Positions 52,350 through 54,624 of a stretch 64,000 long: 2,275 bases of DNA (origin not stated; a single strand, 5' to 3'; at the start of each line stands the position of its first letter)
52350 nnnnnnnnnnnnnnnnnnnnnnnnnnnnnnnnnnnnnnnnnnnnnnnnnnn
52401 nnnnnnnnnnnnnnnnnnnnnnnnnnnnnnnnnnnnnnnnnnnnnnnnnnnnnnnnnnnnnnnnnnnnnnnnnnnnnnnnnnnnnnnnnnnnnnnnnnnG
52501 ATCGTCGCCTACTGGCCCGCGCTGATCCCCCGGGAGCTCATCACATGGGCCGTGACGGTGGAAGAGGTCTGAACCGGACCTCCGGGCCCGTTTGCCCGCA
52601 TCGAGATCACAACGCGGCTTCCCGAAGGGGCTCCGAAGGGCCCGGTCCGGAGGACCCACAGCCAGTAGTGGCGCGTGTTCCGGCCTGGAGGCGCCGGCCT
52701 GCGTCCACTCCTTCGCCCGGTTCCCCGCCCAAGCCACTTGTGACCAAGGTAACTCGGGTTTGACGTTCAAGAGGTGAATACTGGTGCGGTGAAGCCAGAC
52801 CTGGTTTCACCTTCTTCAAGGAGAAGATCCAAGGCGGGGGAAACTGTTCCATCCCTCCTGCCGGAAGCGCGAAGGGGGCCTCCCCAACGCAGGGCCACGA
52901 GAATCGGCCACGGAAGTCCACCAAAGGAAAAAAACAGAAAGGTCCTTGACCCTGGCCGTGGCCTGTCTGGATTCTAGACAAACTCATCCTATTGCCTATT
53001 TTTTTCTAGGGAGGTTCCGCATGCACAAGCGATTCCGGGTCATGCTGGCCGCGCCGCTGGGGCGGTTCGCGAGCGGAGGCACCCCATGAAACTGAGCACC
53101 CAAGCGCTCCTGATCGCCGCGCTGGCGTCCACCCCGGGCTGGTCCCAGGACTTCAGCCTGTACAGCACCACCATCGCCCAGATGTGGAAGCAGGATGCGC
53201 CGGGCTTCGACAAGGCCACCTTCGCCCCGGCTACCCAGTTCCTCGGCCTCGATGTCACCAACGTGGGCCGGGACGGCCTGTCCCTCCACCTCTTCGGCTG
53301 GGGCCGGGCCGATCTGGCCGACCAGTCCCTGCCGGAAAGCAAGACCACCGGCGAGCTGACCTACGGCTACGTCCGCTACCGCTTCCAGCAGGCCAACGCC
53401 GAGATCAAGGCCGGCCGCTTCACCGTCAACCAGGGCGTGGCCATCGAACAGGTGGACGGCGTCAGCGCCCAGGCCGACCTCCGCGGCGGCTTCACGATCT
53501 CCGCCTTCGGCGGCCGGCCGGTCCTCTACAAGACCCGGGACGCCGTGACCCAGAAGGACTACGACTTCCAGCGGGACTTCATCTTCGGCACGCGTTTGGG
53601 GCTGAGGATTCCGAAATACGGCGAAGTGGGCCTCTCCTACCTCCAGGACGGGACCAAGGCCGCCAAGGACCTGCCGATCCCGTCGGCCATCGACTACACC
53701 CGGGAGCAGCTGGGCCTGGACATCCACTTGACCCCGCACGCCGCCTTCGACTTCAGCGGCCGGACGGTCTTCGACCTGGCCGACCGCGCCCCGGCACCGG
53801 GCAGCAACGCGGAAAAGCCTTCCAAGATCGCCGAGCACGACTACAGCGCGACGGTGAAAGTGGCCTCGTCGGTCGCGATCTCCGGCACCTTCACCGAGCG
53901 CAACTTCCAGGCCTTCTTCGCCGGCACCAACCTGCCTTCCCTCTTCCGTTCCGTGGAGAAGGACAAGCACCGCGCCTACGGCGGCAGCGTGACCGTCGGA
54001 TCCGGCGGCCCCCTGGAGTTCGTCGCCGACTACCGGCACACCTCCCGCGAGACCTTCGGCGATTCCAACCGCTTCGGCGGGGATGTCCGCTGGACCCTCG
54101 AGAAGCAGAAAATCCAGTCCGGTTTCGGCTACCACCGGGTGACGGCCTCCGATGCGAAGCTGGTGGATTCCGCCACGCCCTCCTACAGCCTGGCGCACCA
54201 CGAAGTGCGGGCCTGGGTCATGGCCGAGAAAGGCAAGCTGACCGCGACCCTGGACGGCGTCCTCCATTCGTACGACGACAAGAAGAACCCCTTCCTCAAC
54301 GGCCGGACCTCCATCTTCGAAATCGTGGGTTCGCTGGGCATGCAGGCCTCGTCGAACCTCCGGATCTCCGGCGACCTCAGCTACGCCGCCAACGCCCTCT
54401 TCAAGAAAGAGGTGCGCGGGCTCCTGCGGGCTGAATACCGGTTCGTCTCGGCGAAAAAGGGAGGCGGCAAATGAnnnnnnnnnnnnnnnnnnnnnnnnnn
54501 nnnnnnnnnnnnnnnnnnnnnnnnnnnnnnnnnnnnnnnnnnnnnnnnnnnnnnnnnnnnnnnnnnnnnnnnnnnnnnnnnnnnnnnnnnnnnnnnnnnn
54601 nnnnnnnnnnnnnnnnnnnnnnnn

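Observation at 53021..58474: Non-canonical porin-cytochrome module: beta-barrel, two small pentaheme lipoproteins and an OmcA/MtrC-like decaheme lipoprotein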

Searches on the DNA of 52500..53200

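Call 73: search_rna_families(source=window, start=52500, end=53200, threshold=evalue, max_evalue=1)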
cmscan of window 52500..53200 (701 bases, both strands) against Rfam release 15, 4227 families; matches with E-value up to 1: 0.
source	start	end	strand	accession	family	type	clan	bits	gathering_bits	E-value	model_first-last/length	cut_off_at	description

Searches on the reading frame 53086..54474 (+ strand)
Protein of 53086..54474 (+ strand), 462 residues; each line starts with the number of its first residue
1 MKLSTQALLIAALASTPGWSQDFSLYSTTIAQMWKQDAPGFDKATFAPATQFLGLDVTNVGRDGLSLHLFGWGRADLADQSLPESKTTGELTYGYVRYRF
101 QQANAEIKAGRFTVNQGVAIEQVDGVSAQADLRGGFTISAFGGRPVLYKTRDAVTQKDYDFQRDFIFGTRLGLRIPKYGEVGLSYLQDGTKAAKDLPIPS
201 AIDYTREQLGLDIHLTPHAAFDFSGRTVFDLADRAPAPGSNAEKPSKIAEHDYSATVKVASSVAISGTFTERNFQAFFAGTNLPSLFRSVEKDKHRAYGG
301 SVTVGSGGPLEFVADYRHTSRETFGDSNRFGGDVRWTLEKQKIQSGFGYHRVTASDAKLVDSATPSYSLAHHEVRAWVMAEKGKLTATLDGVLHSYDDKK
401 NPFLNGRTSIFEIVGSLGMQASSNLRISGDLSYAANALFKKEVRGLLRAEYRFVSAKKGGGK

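Call 4: search_protein_families(library=pfam, proteins=[window:53086-54474:+], max_evalue=1)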
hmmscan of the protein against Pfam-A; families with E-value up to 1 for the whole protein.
window:53086-54474:+ (462 aa): 0 families

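Call 5: search_protein_families(library=ncbifam, proteins=[window:53086-54474:+], max_evalue=1)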
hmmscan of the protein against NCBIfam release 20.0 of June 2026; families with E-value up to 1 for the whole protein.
window:53086-54474:+ (462 aa): 0 families

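Call 11: find_encoding_contigs(protein=window:53086-54474:+, flank=10000, max_places=5)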
Protein window:53086-54474:+ (462 aa): 2 contigs read that carry it; 2 places shown.
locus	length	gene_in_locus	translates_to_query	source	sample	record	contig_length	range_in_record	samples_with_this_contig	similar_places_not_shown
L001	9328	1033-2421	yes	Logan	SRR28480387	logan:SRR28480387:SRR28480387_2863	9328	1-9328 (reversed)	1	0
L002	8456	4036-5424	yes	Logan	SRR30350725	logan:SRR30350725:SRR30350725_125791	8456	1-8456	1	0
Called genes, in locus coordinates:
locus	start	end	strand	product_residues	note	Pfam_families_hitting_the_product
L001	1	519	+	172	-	?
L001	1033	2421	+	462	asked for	-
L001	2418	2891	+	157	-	PF14522:Cytochrome_C7 (faint)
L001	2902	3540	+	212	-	-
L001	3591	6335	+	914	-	PF09699:Paired_CXXCH_1 (faint), PF14522:Cytochrome_C7 (faint), PF22113:Mtrc-MtrF_II-IV_dom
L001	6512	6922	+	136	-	PF12836:HHH_3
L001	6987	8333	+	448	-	PF04389:Peptidase_M28, PF01546:Peptidase_M20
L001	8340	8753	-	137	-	-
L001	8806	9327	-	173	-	?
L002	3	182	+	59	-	?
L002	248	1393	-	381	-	-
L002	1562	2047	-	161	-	-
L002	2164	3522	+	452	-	PF07287:AtuA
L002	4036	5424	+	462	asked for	-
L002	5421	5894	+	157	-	PF14522:Cytochrome_C7 (faint)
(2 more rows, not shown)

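Call 12: find_homologous_proteins(query=window:53086-54474:+, max_evalue=0.001)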
Query window:53086-54474:+ (462 aa): 435 proteins with E <= 0.001 among 8000 candidates; the best 120 are listed.
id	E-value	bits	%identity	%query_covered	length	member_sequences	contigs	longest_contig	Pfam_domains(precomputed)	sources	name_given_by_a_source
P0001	3.0e-294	994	96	100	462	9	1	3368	-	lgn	-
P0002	2.8e-260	882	83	100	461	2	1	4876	-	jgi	-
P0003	3.7e-224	763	72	100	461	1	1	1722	-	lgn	-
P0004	2.7e-222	757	70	100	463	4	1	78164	-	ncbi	-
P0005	5.0e-221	753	70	100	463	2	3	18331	-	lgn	-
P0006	1.0e-218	745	70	100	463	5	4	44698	-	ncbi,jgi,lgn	-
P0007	2.2e-202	691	66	100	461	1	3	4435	-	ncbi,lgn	-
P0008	2.3e-197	675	63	100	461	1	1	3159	-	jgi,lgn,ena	-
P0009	8.0e-197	673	63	100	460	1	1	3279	-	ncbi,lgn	-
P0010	9.0e-197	673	64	100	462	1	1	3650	-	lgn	-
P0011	4.8e-196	670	63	100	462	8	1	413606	-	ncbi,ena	-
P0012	1.0e-194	666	63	100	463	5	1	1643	-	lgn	-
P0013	1.3e-194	666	62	100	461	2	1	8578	-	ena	-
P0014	4.6e-194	664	63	100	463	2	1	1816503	-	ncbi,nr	ncbi:MAG: hypothetical protein IPQ13_12090 [Holophagaceae bacterium]|nr:hypothetical protein [Holoph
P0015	5.2e-193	660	62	100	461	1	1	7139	-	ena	-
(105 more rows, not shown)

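Call 16: find_related_loci(query=A1, collection=genome_contigs, flank=8000)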
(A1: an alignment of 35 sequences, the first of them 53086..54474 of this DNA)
Query A1 (462 aa) in genome_contigs; peptide patterns used: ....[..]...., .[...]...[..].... (x = any residue, [..] = any of these).
109 stretches matched a pattern; 84 encode a relative of the query (tblastn E <= 1e-3); the best 80 are kept; 79 distinct loci.
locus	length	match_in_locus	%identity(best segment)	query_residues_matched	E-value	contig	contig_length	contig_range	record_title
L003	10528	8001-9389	70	1-462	0e+0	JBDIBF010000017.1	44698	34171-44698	MAG: Holophagaceae bacterium isolate AS-MICRO-3CA.365 NODE_3016_length_44698_cov_9.171613, whole genome shotgun sequence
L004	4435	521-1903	66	1-462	0e+0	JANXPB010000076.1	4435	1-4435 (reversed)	MAG: Holophagaceae bacterium isolate GL140_2_concoct_200_sub GL140_2_k141_3111332, whole genome shotgun sequence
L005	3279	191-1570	63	1-462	0e+0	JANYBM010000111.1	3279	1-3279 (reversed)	MAG: Holophagaceae bacterium isolate GL140_6_metabat_10 GL140_6_k141_418812, whole genome shotgun sequence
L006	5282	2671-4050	63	1-462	0e+0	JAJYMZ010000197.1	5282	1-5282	MAG: Acidobacteria bacterium isolate DBS2-4.bin22 NODE_28181_length_5282_cov_1.07779, whole genome shotgun sequence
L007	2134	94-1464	61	1-456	0e+0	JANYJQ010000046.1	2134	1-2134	MAG: Holophagaceae bacterium isolate GL140_4_metabinner_120_sub GL140_4_k141_134261, whole genome shotgun sequence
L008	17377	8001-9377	61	1-460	0e+0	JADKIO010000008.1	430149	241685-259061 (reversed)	MAG: Candidatus Geothrix skivensis isolate Skiv_18-Q3-R9-52_MAXAC.067 tig00287298-10-4291230, whole genome shotgun seque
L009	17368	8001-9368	62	1-460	0e+0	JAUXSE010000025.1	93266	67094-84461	MAG: Geothrix sp. isolate C12_metabat.bin.44 C12_k141_216938, whole genome shotgun sequence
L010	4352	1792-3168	60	1-460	0e+0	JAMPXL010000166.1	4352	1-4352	MAG: Geothrix sp. isolate R2F_R2FSRR_metabat.30 R2F_C13047, whole genome shotgun sequence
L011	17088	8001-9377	61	1-460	0e+0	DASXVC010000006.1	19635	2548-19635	MAG TPA_asm: Geothrix sp. isolate SMAG_U4734 k141_243697, whole genome shotgun sequence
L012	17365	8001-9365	58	1-460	0e+0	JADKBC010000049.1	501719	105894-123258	MAG: Holophaga sp. isolate Mari_18-Q3-R65-66_MAXAC.049 tig00869194-10-5014000, whole genome shotgun sequence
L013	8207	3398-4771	58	1-460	0e+0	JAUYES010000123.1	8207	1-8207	MAG: Holophaga sp. isolate C21_concoct.bin.29_sub C21_k141_341278, whole genome shotgun sequence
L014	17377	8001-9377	59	1-460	0e+0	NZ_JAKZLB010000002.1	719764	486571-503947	Geothrix oryzisoli strain SG189 Scaffold2, whole genome shotgun sequence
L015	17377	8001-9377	60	1-460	0e+0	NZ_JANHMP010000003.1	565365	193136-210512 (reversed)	Geothrix campi strain SG10 Scaffold3, whole genome shotgun sequence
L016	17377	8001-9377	59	1-460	0e+0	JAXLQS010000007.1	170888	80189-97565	MAG: Holophagaceae bacterium isolate STL-ACI9 C4.72.fa-7, whole genome shotgun sequence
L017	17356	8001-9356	60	1-453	0e+0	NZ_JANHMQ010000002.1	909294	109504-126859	Geothrix fuzhouensis strain SG12 Scaffold2, whole genome shotgun sequence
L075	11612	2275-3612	41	2-462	1e-111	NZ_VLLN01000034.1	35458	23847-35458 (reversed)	Geobacter argillaceus strain ATCC BAA-1139 Ga0052872_scaffold00034.34, whole genome shotgun sequence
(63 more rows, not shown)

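Call 22: predict_structure(alignment_id=A1)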
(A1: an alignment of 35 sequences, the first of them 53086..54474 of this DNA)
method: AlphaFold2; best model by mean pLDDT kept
length: 462 residues; sequences in the alignment: 35
mean_pLDDT: 72.1   pTM: 0.68
mean pLDDT of the five models: 72.1, 67.0, 62.1, 62.1, 59.5
residues with pLDDT >= 90: 122; 70-90: 162; 50-70: 79; < 50: 99
segments of 3 or more residues with pLDDT < 50: 1-51, 75-87, 149-160, 280-290, 455-462
pLDDT, mean of each block of 10 residues (from residue 1): 26 25 44 39 39 61 71 49 46 78 86 66 87 91 71 42 77 91 86 66 77 92 91 61 67 93 92 64 45 79 88 94 88 91 92 87 77 93 88 90 82 87 76 77 68 45 26
secondary structure, 60 per line:
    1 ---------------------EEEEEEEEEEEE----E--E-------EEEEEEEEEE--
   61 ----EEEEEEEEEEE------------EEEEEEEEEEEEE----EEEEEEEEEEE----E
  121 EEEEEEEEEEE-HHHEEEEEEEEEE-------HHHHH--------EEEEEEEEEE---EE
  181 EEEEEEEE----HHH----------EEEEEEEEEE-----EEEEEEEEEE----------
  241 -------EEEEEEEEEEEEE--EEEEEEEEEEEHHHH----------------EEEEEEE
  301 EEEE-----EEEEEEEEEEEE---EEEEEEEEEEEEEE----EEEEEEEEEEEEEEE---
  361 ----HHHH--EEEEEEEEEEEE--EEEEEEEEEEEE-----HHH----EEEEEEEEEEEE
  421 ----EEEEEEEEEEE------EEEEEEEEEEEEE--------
elements in order: E22-33 E49-58 E65-75 E88-100 E105-115 E120-131 E136-145 H153-157 E166-175 E179-188 E206-215 E221-230 E248-260 E263-273 H274-277 E294-304 E310-321 E325-338 E343-357 H365-368 E371-382 E385-396 E409-420 E425-435 E442-454

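Call 24: search_solved_structures(query=A1, max_evalue=10)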
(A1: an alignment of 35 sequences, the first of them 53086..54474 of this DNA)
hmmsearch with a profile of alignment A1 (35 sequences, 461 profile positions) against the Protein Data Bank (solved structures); distinct sequences matched with E-value up to 10: 0.

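Call 25: search_protein_representatives(protein=window:53086-54474:+)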
Query: 462 residues. Proteins with E-value up to 0.001 (for the whole library): 315; up to 1e-10: 195; up to 1e-30: 55. The best 150 are listed.
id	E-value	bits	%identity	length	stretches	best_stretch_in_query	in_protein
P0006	3.3e-219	745.0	70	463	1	1-462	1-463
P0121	1.5e-165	568.1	54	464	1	4-461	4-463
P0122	5.3e-144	497.1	50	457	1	6-461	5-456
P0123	1.2e-143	496.0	51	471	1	7-460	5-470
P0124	1.7e-130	452.6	62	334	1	126-460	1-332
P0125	4.9e-121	421.4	43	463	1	7-461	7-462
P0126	2.4e-118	412.5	44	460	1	17-460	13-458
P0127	5.0e-118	411.5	45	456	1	5-462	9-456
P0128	1.5e-89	317.7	47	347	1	114-460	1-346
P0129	4.8e-89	316.0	40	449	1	1-453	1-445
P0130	3.7e-87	309.8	40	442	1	10-460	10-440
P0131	1.6e-78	281.3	38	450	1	20-453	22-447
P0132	3.1e-76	273.8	50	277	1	186-462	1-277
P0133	1.6e-68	248.4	48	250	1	209-460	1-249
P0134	4.7e-66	240.2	37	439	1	7-462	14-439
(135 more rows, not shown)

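Call 26: fold_search(model_id=the predicted structure, library=pdb)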
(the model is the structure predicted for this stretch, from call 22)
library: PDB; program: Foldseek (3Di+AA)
matches with E <= 10: 934; with E <= 0.001: 300
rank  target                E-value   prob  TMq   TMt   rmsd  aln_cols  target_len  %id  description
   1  5ldv                  1.6e-09  1.00  0.41  0.46  12.5       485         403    9  Crystal Structures of MOMP from Campylobacter jejuni (released 2016-10-26)
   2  5ldt_A                2.2e-09  1.00  0.38  0.42  14.1       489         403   10  Crystal Structures of MOMP from Campylobacter jejuni (released 2016-10-26)
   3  2vqi_B                6.4e-09  1.00  0.42  0.41  15.1       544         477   10  Structure of the P pilus usher (PapC) translocation pore (released 2008-05-27)
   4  7lhg_C                1.3e-08  1.00  0.50  0.32  11.4       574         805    9  Cryo-EM structure of E. coli P pilus tip assembly intermediate PapC-PapD-PapK-PapG in the first conformation (released 2021-08-11)
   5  2vqi_A                1.6e-08  1.00  0.44  0.43  12.0       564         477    8  Structure of the P pilus usher (PapC) translocation pore (released 2008-05-27)
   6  4azl_B                9.8e-08  1.00  0.38  0.40  13.4       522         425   10  In meso structure of alginate transporter, AlgE, from Pseudomoas aeruginosa, PAO1, crystal form 2. (released 2013-07-03)
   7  8q2o                  1.1e-07  1.00  0.41  0.41  13.6       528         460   10  Structure of alginate transporter AlgE from P. aeruginosa PAO1 by using Se-MAG for the the lipid cubic phase crystalliza (released 2024-05-15)
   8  9fy9_D                1.1e-07  1.00  0.36  0.27  16.6       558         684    8  Cryo-EM structure of the type 1 chaperone-usher pilus FimD-tip complex (FimDHGFC) - Conformer 1 (released 2025-06-04)
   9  9a30_MODEL_1_A        1.2e-07  1.00  0.45  0.36  11.2       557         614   10  Model of E. coli btuB by in-cell photo-crosslinking MS and deep learning (released 2023-02-24)
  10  9fw9_D                1.6e-07  1.00  0.37  0.27  18.8       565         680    9  Cryo-EM structure of the type 1 pilus assembly platform as part of the FimA-bound chaperone-usher pilus complex (FimDH (released 2025-06-04)
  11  3syb                  1.7e-07  1.00  0.38  0.42  10.2       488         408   10  Crystal structure of Pseudomonas aeruginosa OccD3 (OpdP) (released 2012-02-08)
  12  4fsp                  1.8e-07  1.00  0.33  0.40  14.5       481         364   10  Crystal Structure of Pseudomonas aeruginosa OccK11 (OpdR) (released 2013-07-24)
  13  8pz4                  1.9e-07  1.00  0.40  0.40  12.4       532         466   10  Structure of alginate transporter, AlgE, solved at wavelength 2.755 A (released 2023-10-25)
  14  5mdo_A                2.1e-07  1.00  0.35  0.46  13.1       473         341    9  Crystal structure of in vitro folded Chitoporin VhChip from Vibrio harveyi (crystal form I) (released 2017-12-20)
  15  4azl_A                2.1e-07  1.00  0.38  0.41  13.2       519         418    9  In meso structure of alginate transporter, AlgE, from Pseudomoas aeruginosa, PAO1, crystal form 2. (released 2013-07-03)
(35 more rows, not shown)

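Call 33: find_homologous_proteins(query=L075:2269-3615:+, max_evalue=0.001)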
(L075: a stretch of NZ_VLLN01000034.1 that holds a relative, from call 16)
Query L075:2269-3615:+ (448 aa): 278 proteins with E <= 0.001 among 8000 candidates; the best 120 are listed.
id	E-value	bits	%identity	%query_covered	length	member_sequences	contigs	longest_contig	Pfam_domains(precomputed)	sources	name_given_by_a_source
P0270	3.1e-297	1003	100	100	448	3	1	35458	-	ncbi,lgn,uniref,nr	ncbi:hypothetical protein [Geobacter argillaceus]|uniref:Beta-barrel porin 2 n=1 Tax=Geobacter argil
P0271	2.9e-252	855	85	100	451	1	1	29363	-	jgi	jgi:hypothetical protein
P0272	7.6e-240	814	79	100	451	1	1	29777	-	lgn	-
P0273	4.2e-231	785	78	100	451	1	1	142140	-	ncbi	-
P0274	2.9e-208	710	73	100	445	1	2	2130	-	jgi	jgi:hypothetical protein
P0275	3.5e-205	700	71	100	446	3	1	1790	-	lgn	-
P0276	6.5e-177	607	63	100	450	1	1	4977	-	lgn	-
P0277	3.0e-150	519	55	100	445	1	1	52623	-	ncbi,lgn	-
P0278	8.7e-150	517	53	100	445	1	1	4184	-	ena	-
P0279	3.6e-149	515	53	100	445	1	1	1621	-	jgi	jgi:hypothetical protein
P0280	1.3e-141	491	50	100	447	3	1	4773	-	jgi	jgi:hypothetical protein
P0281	1.3e-130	454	47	100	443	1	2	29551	-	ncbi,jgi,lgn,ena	-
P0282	2.3e-128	447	49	100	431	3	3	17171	-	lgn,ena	-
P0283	1.3e-127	444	50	99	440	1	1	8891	-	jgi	-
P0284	5.9e-123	429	47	100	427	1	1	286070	-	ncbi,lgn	-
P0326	9.6e-108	379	45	100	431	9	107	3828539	-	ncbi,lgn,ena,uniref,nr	ncbi:hypothetical protein KVP06_13690 [Geobacter sulfurreducens]|uniref:Outer membrane channel n=1 T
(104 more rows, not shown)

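Call 34: find_encoding_contigs(protein=P0326, flank=10000, max_places=3)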
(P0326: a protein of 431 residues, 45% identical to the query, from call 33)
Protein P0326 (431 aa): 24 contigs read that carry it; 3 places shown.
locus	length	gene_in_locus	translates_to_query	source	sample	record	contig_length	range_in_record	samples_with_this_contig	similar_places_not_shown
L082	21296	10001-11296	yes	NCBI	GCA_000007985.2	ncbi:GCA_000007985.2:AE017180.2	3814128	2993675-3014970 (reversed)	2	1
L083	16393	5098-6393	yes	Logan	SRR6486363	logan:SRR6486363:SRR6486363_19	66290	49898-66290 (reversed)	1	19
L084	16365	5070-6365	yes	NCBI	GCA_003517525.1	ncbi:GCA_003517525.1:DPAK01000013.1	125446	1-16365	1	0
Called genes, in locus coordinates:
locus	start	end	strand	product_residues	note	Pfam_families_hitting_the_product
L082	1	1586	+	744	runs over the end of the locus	PF22113:Mtrc-MtrF_II-IV_dom (faint), PF02335:Cytochrom_C552 (faint), PF09699:Paired_CXXCH_1 (faint), PF14522:Cytochrome_C7 (faint), PF14537:Cytochrom_c3_2 (faint)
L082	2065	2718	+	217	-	PF00440:TetR_N, PF14246:TetR_C_7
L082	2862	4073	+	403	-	-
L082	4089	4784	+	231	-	PF22113:Mtrc-MtrF_II-IV_dom (faint), PF14522:Cytochrome_C7 (faint)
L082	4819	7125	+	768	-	PF09699:Paired_CXXCH_1 (faint), PF14522:Cytochrome_C7 (faint), PF14537:Cytochrom_c3_2 (faint), PF22113:Mtrc-MtrF_II-IV_dom (faint)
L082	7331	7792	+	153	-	-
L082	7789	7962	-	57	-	-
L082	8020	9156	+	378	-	PF11306:DUF3108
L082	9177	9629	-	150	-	-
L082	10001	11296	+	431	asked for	-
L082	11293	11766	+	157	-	-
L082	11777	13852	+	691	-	PF14522:Cytochrome_C7 (faint), PF14537:Cytochrom_c3_2 (faint), PF22113:Mtrc-MtrF_II-IV_dom (faint)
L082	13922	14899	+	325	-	PF00174:Oxidored_molyb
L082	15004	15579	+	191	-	PF01257:2Fe-2S_thioredx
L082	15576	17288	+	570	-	PF01257:2Fe-2S_thioredx, PF01512:Complex1_51K, PF10531:SLBB (weak), PF10589:NADH_4Fe-4S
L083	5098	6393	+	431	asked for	-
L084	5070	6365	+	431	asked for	-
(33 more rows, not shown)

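Call 35: list_cluster_members(proteins=[P0326])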
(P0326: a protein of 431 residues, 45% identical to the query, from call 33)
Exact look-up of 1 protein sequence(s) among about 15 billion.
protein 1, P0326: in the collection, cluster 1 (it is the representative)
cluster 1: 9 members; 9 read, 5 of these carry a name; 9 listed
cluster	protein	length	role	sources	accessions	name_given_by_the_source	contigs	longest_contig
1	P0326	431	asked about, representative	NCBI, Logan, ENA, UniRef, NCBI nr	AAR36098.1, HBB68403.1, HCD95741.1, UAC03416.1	hypothetical protein KVP06_13690 [Geobacter sulfurreducens] | Outer membrane channel n=1 Tax=Geobacter sulfurreducens (strain ATCC 51573 / DSM 12127 / ... | hypothetical protein [Geobacter sulfurreducens]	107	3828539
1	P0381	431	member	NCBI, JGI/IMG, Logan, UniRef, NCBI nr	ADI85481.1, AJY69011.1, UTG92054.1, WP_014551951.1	hypothetical protein [Geobacter sulfurreducens] | hypothetical protein | hypothetical protein n=1 Tax=Geobacter sulfurreducens TaxID=35554 RepID=UPI0001D8F4A1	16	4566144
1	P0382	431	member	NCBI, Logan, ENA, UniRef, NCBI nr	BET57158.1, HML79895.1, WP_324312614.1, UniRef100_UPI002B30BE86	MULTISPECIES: hypothetical protein [Geobacter] | hypothetical protein n=1 Tax=Geobacter TaxID=28231 RepID=UPI002B30BE86 | hypothetical protein [Geobacter sulfurreducens]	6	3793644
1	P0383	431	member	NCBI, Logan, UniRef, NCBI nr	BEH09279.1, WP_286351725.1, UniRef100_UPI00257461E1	hypothetical protein GSUET_08910 [Geobacter sulfurreducens subsp. ethanolicus] | hypothetical protein n=1 Tax=Geobacter sulfurreducens TaxID=35554 RepID=UPI00257461E1 | hypothetical protein [Geobacter sulfurreducens]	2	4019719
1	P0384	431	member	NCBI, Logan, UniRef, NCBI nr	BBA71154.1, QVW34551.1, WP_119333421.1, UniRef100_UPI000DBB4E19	hypothetical protein KIP69_13245 [Geobacter sulfurreducens] | hypothetical protein n=1 Tax=Geobacter sulfurreducens TaxID=35554 RepID=UPI000DBB4E19 | hypothetical protein [Geobacter sulfurreducens]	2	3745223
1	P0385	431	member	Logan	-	-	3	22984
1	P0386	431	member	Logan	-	-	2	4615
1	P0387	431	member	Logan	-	-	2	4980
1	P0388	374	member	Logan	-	-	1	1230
